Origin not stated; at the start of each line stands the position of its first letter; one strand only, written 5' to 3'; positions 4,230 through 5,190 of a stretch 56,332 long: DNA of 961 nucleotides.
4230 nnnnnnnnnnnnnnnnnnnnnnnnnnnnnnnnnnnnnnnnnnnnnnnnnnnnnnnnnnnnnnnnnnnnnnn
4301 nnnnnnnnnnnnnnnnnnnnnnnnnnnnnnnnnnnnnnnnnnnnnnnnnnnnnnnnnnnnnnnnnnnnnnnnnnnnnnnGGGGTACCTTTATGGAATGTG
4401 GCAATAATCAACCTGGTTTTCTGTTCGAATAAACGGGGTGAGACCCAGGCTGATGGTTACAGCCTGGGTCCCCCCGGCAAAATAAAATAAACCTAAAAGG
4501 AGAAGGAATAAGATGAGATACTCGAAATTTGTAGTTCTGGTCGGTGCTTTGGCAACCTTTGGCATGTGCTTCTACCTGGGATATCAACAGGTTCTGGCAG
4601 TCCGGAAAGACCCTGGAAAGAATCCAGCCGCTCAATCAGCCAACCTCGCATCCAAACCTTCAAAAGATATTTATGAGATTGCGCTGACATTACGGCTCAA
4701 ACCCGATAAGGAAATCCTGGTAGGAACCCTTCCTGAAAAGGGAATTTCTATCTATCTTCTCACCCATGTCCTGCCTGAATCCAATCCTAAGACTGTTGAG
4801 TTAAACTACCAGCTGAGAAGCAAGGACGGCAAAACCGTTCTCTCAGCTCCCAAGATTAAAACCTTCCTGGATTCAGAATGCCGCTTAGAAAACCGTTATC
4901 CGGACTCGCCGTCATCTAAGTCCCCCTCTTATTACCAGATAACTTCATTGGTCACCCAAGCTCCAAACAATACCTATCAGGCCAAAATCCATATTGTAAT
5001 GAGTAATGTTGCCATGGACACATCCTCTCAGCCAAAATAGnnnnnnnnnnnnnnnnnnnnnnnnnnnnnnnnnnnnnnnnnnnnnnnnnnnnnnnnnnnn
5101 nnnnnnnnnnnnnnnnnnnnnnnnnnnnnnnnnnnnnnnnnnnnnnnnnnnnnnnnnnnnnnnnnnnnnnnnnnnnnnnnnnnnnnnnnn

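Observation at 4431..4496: Conserved 65-nt hairpin element present twice (4431-4496 and 25581-25660), each just upstream of a secreted-protein gene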

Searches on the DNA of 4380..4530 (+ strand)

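Call 51: search_rna_families(source=window, start=4380, end=4530, threshold=evalue, max_evalue=10)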
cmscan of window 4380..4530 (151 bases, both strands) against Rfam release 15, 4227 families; matches with E-value up to 10: 8.
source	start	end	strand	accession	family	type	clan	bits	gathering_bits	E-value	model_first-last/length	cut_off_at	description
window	4435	4475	-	RF03610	mir-H7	Gene; miRNA;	CL00141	16.7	94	1.3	1-69/69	no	mir-H7 microRNA precursor family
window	4432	4490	-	RF00769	mir-331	Gene; miRNA;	-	15.6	80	0.95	1-92/92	no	mir-331 microRNA precursor family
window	4390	4458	+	RF02853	Ysr201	Gene; sRNA;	-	13.2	62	4.3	1-70/70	no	Yersinia sRNA 201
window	4432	4478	-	RF03699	mir-729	Gene; miRNA;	-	12.9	61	7.8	1-87/87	no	mir-729 microRNA precursor family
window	4462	4502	+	RF03126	L20-Deltaproteobacteria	Cis-reg; leader;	-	12.4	42.8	3.7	1-59/59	no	L20-Deltaproteobacteria ribosomal protein leader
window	4437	4475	-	RF03866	mir-1889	Gene; miRNA;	-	11.8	80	5.2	1-128/128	no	mir-1889 microRNA precursor family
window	4441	4482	+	RF02803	PyrR205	Gene; snRNA; snoRNA; HACA-box;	-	11.1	35.6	4.6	1-61/61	no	Pyrobaculum sRNA 205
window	4397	4438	+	RF03117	bCoV-5UTR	Cis-reg;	CL00116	6.5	111.6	9.6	220-262/307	no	Betacoronavirus 5'UTR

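Call 87: search_dna_similar(query=window:4428-4492:+, collection=plasmids, mode=distant, max_evalue=0.01, max_rows=5)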
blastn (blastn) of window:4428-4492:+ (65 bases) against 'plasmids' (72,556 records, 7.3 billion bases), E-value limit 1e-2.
No match.

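Call 88: search_dna_similar(query=window:4428-4492:+, collection=phages, mode=distant, max_evalue=0.01, max_rows=5)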
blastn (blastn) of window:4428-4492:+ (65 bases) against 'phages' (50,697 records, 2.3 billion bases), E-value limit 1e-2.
No match.

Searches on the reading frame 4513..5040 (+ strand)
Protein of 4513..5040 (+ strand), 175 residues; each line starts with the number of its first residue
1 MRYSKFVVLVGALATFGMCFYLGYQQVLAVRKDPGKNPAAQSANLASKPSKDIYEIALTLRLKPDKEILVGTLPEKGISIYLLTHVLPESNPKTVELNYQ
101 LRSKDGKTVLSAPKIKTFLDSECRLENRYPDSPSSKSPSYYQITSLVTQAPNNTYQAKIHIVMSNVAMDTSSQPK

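Call 10: search_protein_families(library=pfam, proteins=[window:4513-5040:+], max_evalue=0.01)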
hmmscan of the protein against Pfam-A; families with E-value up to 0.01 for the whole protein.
window:4513-5040:+ (175 aa): 0 families

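Call 13: find_encoding_contigs(protein=window:4513-5040:+, flank=3000, max_places=10)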
Protein window:4513-5040:+ (175 aa): 5 contigs read that carry it; 4 places shown.
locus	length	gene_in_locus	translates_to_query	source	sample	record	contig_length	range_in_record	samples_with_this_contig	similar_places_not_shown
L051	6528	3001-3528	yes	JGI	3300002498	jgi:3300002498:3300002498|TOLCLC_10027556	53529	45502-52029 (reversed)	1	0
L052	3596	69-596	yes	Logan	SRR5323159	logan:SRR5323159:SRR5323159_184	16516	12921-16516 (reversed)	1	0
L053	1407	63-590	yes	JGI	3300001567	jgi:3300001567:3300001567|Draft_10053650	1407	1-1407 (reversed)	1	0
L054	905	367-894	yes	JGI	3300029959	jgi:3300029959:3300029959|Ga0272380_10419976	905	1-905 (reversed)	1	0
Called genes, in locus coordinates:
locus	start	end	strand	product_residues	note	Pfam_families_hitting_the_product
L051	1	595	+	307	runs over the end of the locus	PF02985:HEAT (faint), PF13513:HEAT_EZ (faint), PF13646:HEAT_2 (faint), PF03130:HEAT_PBS (faint)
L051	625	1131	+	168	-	-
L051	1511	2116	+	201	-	PF04542:Sigma70_r2, PF04545:Sigma70_r4, PF08281:Sigma70_r4_2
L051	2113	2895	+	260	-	PF04773:FecR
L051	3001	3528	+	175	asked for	-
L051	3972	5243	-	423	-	-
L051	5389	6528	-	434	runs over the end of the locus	-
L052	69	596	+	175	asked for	-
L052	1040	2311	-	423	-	-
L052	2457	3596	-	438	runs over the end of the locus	-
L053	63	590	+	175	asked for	-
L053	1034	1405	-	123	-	?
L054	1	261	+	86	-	?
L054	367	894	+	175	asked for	-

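Call 15: find_homologous_proteins(query=window:4513-5040:+)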
Query window:4513-5040:+ (175 aa): 1 proteins with E <= 0.001 among 75 candidates.
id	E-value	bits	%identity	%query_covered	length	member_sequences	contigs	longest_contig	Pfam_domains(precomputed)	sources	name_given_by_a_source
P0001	2.6e-105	367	97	100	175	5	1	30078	-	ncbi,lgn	-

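Call 17: find_encoding_contigs(protein=P0001, flank=10000, max_places=6)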
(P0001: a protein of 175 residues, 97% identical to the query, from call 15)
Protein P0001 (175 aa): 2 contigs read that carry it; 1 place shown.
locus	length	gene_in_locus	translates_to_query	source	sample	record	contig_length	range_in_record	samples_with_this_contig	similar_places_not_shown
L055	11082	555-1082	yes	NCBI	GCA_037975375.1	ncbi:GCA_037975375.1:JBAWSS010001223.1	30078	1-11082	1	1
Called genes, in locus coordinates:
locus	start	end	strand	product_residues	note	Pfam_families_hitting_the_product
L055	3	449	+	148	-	?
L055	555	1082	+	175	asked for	-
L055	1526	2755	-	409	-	-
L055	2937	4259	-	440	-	-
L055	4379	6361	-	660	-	PF07660:STN (weak), PF03958:Secretin_N, PF00263:Secretin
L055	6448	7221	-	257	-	-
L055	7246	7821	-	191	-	-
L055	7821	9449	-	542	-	PF11104:PilM_2, PF14450:FtsA (weak)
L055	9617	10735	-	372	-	PF21687:T2SSK_1st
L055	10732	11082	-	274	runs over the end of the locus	PF07963:N_methyl (weak), PF11612:T2SSJ (weak)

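Call 66: search_protein_families(library=ncbifam, proteins=[window:4513-5040:+], max_evalue=1)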
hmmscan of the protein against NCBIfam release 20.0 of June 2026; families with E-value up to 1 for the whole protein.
window:4513-5040:+ (175 aa): 1 family
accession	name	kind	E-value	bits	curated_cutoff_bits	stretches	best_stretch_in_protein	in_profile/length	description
NF000023.1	qac_SMR_C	exception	0.14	12.3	200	1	3-22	26-45/107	quaternary ammonium compound efflux SMR transporter QacC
